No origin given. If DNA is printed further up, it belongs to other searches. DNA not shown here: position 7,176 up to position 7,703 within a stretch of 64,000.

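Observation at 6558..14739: APS-reductase-like AprB/AprA pair split around a sulfonate-type ABC importer in a GntR-led operon, followed by a secreted aryl-sulfotransferase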

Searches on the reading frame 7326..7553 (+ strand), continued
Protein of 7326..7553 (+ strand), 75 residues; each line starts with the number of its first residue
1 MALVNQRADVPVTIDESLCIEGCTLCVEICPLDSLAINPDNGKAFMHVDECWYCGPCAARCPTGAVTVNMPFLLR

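Call 56: search_solved_structures(query=A1, max_evalue=0.001, show_alignments=5)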
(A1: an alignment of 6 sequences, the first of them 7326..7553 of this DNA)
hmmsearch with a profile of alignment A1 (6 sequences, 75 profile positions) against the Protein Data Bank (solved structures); distinct sequences matched with E-value up to 0.001: 117 (the best 60 are shown).
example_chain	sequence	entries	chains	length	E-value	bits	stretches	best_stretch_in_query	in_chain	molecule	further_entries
9sfi_O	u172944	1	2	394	8.1e-20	73.7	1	22-71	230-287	Ferredoxin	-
5t5i_F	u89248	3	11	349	1.2e-18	70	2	12-69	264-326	Tungsten formylmethanofuran dehydrogenase subunit fwdF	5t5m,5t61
9sw6_H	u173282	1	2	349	7.5e-18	67.4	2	12-69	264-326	Tungsten formylmethanofuran dehydrogenase, subunit F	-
9sw6_G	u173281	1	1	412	2.6e-15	59.3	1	18-68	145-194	Polyferredoxin protein MvhB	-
7bkb_K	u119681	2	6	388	7.5e-14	54.5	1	9-69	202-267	Formylmethanofuran dehydrogenase, subunit F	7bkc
9sfi_T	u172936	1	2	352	7.7e-14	54.5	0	12-69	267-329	4Fe-4S ferredoxin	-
3gyx_B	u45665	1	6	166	1.8e-10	43.7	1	11-68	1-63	Adenylylsulfate Reductase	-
8rvv_A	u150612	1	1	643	8.9e-09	38.3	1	14-67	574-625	H(2):CoB-CoM heterodisulfide,ferredoxin reductase subunit A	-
8rvu_a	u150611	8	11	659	9.6e-09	38.2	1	14-67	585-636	H(2):CoB-CoM heterodisulfide,ferredoxin reductase subunit A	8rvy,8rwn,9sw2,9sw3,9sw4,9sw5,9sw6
7z0s_F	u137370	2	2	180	3e-08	36.6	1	17-72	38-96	Formate hydrogenlyase subunit 6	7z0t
8a8o_C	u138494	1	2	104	7.4e-08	35.3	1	13-68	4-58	Beta-subunit of the PAPS reductase from Methanothermococcus thermolithotrophicus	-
1jnr_B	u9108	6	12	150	1.2e-07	34.7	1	17-68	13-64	adenylylsulfate reductase | adenylylsulfate reductase, subunit B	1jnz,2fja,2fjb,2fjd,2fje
9eri_B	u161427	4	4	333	3.3e-07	33.3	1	13-70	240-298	Na(+)-translocating ferredoxin:NAD(+) oxidoreductase complex subunit B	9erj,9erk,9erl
8jjr_c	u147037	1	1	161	1e-06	31.7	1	17-69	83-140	PsaC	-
8ys5_D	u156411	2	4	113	1.2e-06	31.5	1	2-68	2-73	2-oxoglutarate:acceptor oxidoreductase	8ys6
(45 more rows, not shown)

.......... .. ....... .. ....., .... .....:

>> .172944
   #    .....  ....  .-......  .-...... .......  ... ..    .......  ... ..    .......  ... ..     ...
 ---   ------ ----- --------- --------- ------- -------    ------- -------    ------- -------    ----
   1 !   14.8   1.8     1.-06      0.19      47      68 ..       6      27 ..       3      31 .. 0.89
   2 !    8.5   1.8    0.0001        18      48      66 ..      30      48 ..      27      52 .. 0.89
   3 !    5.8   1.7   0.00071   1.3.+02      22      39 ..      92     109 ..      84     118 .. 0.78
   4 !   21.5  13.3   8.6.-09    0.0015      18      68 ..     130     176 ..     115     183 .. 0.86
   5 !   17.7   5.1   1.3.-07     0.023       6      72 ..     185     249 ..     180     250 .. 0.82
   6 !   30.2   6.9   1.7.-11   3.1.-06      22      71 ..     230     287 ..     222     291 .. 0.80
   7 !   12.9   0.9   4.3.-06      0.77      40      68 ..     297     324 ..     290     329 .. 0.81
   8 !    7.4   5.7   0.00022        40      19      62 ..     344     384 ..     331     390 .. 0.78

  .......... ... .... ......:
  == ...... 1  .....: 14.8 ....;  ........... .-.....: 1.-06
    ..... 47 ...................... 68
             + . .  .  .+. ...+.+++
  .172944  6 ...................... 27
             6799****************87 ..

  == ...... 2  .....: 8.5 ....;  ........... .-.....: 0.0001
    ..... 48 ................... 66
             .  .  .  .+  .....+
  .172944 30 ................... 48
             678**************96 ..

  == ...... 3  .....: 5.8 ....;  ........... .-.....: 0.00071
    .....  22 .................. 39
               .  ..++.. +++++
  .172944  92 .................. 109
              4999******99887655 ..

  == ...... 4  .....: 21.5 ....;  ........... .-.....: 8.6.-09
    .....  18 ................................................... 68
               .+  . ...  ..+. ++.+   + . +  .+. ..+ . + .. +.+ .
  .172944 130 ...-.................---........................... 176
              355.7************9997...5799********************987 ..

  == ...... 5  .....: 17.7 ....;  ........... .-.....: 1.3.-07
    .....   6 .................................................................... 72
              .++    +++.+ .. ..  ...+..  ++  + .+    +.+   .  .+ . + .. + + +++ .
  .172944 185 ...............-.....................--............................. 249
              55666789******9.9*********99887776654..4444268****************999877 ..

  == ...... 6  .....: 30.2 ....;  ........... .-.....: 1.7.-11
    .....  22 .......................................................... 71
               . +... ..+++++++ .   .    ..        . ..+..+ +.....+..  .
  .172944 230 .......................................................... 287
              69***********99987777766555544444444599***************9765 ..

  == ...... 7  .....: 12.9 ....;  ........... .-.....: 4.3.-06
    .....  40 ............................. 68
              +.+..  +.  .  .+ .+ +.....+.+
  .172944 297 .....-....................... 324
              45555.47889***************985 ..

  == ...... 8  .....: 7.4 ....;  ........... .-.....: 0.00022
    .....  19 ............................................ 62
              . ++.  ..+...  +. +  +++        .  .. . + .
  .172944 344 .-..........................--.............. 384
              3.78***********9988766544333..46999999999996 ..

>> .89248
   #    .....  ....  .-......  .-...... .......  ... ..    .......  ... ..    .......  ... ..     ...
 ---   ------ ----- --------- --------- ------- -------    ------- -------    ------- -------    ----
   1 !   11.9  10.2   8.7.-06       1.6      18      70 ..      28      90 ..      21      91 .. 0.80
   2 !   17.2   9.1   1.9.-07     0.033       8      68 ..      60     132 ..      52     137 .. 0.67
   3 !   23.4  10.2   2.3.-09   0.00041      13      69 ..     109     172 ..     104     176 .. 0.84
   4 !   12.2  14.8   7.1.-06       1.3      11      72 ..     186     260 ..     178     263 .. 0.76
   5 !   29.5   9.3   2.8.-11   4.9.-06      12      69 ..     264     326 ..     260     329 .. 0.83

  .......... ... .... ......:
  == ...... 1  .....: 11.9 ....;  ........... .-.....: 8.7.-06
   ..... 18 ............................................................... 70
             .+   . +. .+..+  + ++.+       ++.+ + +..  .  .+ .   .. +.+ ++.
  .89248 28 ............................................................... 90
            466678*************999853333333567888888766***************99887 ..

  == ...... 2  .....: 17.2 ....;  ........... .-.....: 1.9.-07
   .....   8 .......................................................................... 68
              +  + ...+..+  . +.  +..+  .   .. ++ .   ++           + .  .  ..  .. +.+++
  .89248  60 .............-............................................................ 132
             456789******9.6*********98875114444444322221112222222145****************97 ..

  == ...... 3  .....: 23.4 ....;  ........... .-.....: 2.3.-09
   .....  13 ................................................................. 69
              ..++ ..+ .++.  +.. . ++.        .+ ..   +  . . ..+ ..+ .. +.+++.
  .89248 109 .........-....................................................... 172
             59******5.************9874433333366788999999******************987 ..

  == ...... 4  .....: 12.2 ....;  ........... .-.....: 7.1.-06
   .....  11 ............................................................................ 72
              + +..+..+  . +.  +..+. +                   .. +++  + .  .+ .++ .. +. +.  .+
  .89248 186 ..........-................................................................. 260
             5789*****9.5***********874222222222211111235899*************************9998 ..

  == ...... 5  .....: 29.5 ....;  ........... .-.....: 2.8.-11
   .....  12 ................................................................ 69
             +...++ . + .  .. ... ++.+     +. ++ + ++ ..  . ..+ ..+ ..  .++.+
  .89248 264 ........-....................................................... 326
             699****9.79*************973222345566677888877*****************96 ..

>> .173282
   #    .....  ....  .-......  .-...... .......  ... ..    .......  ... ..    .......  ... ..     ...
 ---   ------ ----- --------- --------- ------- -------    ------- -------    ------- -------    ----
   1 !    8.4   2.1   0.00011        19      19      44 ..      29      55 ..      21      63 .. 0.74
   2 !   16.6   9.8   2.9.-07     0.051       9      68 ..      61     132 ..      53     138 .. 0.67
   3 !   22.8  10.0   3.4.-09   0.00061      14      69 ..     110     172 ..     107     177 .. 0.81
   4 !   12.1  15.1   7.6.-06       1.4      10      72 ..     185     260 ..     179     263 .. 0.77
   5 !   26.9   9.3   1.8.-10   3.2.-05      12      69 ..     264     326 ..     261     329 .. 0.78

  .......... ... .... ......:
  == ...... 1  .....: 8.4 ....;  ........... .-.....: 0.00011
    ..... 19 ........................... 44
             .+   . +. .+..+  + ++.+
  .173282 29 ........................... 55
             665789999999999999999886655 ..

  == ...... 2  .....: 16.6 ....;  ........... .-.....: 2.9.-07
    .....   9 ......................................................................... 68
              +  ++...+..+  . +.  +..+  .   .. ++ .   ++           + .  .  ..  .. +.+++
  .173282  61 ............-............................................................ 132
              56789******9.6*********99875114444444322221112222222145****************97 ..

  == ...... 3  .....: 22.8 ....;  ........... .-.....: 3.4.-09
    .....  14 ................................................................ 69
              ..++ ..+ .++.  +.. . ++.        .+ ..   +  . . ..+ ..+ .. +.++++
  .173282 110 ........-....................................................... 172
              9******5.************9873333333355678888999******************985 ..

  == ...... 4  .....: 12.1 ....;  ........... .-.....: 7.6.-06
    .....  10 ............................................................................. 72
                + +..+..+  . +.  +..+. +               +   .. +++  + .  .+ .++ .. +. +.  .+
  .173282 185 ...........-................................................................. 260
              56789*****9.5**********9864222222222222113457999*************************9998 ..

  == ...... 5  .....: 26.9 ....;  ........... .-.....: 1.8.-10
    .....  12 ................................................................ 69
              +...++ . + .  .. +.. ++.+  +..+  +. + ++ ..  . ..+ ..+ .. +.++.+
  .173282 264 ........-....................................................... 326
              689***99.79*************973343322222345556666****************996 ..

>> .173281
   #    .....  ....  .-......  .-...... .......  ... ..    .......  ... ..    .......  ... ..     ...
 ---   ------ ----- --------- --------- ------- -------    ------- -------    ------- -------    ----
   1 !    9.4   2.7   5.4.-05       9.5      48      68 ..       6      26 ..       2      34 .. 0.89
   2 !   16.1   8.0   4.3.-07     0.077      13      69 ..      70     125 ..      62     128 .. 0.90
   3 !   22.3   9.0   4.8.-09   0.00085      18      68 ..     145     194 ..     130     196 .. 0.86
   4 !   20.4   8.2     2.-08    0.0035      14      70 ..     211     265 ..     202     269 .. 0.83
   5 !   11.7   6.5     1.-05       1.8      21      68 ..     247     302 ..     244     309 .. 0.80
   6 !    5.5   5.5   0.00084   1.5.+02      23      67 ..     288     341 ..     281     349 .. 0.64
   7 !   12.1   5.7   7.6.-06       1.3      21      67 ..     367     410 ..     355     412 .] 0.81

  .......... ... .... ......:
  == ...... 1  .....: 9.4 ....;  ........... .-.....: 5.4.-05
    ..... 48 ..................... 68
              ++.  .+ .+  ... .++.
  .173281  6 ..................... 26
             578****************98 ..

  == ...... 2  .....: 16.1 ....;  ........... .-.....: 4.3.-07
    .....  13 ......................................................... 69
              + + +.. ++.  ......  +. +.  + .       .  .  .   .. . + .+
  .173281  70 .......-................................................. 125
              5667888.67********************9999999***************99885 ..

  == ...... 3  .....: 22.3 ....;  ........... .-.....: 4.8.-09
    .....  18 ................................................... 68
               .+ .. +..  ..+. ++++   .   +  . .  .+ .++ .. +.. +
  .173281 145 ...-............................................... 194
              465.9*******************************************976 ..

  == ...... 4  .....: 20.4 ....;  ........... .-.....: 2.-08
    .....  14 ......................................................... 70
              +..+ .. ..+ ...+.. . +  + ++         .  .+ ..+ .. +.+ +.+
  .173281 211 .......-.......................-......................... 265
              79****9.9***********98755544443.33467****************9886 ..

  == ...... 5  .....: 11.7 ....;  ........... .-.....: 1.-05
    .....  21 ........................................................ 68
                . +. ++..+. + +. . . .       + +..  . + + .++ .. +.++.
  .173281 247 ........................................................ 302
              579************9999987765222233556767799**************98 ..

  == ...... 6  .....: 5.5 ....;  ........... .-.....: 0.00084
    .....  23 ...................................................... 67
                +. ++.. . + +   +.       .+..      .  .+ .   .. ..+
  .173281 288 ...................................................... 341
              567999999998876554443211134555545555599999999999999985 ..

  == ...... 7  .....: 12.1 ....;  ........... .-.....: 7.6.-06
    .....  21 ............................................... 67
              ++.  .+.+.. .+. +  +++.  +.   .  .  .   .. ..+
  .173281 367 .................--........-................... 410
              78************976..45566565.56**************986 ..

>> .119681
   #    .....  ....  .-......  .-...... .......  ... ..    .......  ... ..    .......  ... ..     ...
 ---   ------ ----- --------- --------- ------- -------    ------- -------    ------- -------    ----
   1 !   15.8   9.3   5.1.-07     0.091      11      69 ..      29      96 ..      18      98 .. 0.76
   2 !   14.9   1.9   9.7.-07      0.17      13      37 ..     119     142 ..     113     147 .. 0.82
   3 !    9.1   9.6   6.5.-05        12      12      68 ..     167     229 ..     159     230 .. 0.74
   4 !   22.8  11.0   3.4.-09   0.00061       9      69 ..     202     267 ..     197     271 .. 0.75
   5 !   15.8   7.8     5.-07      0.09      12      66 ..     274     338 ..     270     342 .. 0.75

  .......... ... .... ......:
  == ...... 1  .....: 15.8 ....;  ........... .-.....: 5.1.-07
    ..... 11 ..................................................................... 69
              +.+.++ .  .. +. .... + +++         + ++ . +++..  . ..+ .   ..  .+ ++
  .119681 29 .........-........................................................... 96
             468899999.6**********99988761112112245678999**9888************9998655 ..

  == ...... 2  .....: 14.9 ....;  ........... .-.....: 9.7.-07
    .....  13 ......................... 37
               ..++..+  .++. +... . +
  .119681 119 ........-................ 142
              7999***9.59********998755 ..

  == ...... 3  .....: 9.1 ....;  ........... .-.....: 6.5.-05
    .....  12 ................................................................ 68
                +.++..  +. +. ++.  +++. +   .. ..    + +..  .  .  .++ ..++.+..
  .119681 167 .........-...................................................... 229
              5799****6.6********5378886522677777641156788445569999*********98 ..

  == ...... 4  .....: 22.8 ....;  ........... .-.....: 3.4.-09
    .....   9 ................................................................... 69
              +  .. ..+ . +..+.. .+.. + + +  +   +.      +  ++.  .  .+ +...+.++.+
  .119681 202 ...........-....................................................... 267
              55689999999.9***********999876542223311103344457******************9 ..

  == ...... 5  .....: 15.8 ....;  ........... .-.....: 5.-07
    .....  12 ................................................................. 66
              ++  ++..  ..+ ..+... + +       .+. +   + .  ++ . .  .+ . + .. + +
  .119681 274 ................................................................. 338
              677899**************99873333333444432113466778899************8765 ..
